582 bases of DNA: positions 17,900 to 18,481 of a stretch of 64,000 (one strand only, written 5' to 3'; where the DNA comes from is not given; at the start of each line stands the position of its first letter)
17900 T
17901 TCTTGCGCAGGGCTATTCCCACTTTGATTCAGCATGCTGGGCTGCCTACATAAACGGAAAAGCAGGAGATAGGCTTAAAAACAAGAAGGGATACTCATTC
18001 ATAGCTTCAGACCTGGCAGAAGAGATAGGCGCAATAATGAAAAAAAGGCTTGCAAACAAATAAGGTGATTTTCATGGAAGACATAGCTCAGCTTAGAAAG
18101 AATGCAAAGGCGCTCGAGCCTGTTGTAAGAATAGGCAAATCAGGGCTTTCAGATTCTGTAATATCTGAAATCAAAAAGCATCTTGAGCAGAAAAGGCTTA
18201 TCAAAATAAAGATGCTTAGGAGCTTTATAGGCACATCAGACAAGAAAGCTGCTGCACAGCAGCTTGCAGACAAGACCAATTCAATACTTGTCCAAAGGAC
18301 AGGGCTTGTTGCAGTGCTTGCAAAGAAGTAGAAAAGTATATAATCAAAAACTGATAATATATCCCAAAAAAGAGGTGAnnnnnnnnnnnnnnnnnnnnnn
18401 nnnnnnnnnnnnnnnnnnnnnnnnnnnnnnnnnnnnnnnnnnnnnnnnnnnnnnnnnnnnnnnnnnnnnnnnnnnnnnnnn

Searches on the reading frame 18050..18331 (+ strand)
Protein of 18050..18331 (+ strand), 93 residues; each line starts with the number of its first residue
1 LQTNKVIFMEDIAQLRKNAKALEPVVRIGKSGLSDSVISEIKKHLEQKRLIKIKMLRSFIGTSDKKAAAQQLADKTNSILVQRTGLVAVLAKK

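Call 52: search_protein_families(library=pfam, proteins=[window:18050-18331:+], max_evalue=0.01)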
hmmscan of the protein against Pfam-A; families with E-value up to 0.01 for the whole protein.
window:18050-18331:+ (93 aa): 1 family
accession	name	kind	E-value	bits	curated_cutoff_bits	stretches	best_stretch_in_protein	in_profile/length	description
PF01985.26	CRS1_YhbY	-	1.3e-21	77.2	27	1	11-90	5-82/84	CRS1 / YhbY (CRM) domain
